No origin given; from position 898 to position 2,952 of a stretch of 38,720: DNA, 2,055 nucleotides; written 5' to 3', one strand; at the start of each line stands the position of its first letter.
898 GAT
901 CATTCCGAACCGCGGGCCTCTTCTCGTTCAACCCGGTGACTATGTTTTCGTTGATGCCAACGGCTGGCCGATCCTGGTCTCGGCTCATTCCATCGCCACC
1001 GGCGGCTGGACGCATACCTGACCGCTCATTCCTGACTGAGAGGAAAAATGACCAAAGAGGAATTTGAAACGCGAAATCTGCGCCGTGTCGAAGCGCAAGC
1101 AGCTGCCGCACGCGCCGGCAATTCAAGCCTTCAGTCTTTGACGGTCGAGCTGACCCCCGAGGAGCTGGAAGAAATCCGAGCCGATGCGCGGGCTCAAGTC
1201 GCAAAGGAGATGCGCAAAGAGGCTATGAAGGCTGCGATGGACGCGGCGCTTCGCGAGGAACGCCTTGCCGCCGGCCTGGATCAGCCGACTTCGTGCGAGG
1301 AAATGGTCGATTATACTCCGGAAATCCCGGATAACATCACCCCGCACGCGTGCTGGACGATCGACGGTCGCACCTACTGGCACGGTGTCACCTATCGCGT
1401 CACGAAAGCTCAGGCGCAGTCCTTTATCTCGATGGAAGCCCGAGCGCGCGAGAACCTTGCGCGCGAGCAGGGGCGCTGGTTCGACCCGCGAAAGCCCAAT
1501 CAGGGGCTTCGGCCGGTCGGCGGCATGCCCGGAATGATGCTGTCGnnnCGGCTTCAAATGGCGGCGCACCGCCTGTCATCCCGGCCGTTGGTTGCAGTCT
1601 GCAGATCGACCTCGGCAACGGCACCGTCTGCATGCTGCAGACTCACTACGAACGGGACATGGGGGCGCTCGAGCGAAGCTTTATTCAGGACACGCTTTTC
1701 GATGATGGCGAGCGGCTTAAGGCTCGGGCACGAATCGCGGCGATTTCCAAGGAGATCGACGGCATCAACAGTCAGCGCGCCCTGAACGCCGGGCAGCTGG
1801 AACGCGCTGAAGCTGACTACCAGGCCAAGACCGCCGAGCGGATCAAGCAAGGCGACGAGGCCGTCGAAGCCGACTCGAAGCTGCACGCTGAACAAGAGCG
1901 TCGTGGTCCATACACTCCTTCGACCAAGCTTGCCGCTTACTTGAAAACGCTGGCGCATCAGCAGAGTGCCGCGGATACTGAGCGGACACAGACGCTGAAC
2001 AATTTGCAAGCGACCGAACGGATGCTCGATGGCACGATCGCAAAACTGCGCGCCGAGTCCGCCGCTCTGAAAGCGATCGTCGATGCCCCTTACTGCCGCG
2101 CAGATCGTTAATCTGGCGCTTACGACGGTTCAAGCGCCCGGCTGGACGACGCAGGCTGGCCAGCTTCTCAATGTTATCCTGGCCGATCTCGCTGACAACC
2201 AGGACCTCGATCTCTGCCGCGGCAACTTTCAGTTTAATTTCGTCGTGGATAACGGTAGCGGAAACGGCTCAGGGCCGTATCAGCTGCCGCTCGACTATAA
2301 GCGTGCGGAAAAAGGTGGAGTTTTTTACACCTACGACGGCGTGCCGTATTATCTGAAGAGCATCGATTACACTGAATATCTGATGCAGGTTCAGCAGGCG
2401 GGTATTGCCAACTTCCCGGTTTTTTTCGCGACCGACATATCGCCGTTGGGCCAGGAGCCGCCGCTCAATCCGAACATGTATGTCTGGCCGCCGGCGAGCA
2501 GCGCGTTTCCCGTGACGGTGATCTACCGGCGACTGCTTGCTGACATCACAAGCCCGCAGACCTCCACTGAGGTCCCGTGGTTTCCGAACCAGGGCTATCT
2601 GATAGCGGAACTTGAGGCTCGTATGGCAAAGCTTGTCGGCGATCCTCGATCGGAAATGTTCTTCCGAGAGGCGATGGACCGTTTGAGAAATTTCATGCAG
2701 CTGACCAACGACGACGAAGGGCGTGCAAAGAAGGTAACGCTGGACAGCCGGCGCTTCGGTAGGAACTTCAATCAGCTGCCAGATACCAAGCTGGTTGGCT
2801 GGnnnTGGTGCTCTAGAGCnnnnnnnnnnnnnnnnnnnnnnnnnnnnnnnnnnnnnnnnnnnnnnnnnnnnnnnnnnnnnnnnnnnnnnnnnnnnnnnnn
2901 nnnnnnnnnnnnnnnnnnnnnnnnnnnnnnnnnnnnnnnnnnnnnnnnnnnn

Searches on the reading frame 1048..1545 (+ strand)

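Call 41: search_protein_families(library=phrogs, proteins=[window:1048-1545:+], max_evalue=0.001)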
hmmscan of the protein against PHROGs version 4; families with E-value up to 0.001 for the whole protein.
window:1048-1545:+ (166 aa): 0 families

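Call 48: search_protein_families(library=pfam, proteins=[window:1048-1545:+], max_evalue=0.1)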
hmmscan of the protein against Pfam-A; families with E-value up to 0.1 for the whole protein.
window:1048-1545:+ (166 aa): 1 family
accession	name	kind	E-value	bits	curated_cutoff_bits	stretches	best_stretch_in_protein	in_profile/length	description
PF03540.19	TAF10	-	0.098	13.3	28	0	84-104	6-26/102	Transcription initiation factor TFIID 23-30kDa subunit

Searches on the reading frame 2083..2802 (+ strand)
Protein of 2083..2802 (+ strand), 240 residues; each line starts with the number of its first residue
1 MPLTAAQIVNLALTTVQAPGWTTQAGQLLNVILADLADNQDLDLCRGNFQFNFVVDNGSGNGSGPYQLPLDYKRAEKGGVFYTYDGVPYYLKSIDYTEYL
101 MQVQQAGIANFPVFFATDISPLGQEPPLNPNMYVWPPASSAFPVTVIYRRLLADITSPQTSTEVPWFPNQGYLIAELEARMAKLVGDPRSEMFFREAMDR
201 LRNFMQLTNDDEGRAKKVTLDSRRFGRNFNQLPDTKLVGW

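Call 41: search_protein_families(library=phrogs, proteins=[window:2083-2802:+], max_evalue=0.001)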
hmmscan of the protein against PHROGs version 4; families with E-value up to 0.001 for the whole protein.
window:2083-2802:+ (240 aa): 0 families

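Call 48: search_protein_families(library=pfam, proteins=[window:2083-2802:+], max_evalue=0.1)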
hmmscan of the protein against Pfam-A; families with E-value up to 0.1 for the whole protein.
window:2083-2802:+ (240 aa): 1 family
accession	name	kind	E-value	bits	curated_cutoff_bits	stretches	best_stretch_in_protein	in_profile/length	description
PF24175.2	SU10_adaptor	-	4.3e-07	31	27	1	4-200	2-177/194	SU10 adaptor protein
